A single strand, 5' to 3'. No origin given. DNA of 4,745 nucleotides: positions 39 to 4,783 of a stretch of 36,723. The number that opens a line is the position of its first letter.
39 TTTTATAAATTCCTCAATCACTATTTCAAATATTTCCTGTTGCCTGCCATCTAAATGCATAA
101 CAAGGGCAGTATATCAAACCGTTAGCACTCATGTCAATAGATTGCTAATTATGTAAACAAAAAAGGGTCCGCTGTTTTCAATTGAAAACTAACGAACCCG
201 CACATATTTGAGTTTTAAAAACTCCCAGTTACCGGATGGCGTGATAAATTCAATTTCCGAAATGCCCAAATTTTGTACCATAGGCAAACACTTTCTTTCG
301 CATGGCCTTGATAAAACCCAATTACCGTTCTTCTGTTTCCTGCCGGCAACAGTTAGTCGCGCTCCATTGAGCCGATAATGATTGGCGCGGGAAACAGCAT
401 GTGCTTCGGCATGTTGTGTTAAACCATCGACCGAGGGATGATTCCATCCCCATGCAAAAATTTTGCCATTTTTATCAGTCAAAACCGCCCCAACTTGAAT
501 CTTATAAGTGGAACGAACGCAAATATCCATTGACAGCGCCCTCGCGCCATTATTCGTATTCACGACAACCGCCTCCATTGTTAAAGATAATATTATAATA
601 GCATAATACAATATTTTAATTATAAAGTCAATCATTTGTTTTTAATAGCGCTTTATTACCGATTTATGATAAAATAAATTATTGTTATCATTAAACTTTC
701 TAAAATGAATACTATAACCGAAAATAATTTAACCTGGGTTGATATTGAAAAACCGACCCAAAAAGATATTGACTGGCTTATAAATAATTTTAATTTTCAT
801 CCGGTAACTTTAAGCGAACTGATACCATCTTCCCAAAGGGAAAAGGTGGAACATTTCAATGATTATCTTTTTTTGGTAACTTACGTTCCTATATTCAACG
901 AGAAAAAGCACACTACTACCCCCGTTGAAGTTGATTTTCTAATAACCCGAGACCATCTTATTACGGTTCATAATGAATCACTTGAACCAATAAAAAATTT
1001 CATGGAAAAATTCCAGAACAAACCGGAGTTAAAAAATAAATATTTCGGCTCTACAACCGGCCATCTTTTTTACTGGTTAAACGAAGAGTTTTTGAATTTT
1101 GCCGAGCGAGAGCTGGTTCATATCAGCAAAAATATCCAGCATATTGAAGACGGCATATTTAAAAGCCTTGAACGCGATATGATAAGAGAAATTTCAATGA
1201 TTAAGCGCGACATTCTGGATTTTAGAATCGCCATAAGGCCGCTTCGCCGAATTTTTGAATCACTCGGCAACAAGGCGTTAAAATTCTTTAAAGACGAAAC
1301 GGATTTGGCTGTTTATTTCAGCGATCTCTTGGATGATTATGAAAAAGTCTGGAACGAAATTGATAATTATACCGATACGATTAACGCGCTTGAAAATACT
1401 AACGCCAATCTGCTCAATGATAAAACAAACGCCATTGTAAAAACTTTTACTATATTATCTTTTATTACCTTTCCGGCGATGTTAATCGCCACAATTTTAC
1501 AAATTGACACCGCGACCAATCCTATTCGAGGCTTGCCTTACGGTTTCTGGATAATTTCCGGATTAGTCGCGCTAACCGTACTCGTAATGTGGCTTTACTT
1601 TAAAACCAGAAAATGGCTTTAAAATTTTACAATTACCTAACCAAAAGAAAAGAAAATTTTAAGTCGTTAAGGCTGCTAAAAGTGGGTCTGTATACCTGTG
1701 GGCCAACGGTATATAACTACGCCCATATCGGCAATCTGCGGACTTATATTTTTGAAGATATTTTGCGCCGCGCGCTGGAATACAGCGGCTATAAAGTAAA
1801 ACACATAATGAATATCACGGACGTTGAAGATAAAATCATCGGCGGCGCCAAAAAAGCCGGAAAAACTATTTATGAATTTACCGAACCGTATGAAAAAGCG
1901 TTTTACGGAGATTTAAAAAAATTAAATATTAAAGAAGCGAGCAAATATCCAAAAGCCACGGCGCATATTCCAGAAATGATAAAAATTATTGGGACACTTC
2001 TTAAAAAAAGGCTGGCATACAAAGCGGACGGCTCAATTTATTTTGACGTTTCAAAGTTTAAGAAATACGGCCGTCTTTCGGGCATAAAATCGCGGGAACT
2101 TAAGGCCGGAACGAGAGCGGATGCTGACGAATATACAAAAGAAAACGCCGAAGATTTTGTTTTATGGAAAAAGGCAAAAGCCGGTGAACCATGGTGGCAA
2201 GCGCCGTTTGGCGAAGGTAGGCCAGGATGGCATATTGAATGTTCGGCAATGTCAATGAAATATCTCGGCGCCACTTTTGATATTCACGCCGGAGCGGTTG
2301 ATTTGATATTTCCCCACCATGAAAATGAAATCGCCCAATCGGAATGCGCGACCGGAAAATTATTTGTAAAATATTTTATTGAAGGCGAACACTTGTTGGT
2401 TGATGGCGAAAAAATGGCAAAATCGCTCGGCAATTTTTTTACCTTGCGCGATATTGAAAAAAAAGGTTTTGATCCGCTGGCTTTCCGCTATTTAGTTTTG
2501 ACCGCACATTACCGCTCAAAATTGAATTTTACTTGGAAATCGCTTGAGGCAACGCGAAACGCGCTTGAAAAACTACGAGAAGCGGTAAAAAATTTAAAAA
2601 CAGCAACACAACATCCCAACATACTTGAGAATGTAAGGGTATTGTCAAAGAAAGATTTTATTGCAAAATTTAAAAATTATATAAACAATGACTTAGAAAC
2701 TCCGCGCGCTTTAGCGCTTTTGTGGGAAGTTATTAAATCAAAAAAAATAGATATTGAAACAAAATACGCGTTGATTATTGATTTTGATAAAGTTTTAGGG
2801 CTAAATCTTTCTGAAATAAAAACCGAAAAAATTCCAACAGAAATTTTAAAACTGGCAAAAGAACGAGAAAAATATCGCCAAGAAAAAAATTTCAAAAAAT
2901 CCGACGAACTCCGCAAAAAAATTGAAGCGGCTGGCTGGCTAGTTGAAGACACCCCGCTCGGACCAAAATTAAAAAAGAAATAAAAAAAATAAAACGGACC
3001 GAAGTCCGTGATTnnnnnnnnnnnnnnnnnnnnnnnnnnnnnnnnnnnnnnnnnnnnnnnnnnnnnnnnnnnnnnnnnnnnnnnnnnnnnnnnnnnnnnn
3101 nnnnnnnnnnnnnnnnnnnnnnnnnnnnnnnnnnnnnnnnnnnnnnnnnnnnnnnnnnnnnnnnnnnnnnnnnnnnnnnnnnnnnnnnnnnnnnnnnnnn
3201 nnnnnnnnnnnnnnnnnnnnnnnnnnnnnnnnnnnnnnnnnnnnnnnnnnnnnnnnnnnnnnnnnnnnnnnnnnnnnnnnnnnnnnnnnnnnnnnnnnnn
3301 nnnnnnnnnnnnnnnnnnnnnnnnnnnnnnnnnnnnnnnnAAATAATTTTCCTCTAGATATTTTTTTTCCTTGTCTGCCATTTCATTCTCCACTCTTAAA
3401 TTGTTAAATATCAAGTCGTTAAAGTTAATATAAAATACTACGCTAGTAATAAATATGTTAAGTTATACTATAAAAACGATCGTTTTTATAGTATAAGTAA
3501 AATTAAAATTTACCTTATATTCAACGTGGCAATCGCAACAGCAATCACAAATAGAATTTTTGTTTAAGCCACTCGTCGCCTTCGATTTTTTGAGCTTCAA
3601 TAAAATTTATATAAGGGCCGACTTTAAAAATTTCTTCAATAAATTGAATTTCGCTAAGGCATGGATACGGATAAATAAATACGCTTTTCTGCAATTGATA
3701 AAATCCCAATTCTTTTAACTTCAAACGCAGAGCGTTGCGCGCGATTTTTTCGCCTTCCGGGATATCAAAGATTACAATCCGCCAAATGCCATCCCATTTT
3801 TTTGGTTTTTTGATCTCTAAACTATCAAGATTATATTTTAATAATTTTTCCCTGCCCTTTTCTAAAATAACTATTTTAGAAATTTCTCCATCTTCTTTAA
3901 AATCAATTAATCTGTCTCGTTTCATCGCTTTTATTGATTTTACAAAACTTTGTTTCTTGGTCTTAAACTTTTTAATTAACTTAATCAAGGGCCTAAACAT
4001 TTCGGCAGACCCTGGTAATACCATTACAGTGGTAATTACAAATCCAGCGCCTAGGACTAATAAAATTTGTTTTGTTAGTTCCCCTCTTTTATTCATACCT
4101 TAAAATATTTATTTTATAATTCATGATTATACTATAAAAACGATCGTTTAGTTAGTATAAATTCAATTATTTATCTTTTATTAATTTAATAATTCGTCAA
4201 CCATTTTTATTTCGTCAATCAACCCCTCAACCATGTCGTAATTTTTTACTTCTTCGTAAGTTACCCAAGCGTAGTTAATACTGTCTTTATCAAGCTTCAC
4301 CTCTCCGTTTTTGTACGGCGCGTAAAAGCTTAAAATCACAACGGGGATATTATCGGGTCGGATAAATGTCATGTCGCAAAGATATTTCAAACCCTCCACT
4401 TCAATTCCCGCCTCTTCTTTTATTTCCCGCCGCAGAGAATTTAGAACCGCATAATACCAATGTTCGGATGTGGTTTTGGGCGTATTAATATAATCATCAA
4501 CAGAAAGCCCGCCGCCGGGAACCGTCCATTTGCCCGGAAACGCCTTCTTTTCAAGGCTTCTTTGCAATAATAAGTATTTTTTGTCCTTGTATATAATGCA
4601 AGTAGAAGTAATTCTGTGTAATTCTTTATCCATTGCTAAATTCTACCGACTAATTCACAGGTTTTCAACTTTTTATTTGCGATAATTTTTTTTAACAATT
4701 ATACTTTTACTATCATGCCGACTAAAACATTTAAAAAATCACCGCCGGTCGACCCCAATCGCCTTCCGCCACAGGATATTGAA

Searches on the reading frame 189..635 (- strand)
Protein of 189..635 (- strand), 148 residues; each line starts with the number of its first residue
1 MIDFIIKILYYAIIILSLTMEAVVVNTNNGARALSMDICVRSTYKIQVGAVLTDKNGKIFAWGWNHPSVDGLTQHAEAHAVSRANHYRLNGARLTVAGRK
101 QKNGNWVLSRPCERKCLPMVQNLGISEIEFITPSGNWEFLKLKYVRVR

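Call 78: search_protein_families(library=pfam, proteins=[window:189-635:-], max_evalue=0.001)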
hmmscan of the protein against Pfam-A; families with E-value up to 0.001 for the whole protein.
window:189-635:- (148 aa): 1 family
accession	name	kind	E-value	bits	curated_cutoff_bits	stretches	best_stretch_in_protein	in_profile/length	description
PF00383.29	dCMP_cyt_deam_1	-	5.6e-09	36.3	25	1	43-130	21-100/102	Cytidine and deoxycytidylate deaminase zinc-binding region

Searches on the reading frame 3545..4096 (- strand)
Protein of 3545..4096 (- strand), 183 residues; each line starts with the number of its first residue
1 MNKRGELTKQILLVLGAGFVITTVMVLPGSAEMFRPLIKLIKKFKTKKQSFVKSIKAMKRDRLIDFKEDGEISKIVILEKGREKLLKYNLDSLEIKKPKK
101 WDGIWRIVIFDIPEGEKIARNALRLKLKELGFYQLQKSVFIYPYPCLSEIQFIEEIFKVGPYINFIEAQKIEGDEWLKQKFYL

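Call 78: search_protein_families(library=pfam, proteins=[window:3545-4096:-], max_evalue=0.001)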
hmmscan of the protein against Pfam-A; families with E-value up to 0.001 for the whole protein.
window:3545-4096:- (183 aa): 2 families
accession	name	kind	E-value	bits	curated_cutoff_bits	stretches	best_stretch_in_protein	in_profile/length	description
PF20803.2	PaaX_M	-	4.9e-22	78.3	24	1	99-174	2-77/83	PaaX protein central Cas2-like domain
PF09827.14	CRISPR_Cas2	-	0.00027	21.5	23.8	1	105-142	2-36/74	CRISPR associated protein Cas2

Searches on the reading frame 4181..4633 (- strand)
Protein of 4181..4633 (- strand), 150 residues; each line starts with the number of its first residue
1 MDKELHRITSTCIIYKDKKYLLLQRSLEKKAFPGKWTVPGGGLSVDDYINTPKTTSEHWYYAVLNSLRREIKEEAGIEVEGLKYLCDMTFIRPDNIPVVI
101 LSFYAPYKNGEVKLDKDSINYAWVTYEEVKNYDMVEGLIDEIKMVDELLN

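Call 78: search_protein_families(library=pfam, proteins=[window:4181-4633:-], max_evalue=0.001)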
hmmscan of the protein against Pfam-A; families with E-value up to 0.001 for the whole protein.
window:4181-4633:- (150 aa): 1 family
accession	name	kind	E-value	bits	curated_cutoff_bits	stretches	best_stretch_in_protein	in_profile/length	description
PF00293.34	NUDIX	-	5e-13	49.7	21.1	1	6-134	2-123/134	NUDIX domain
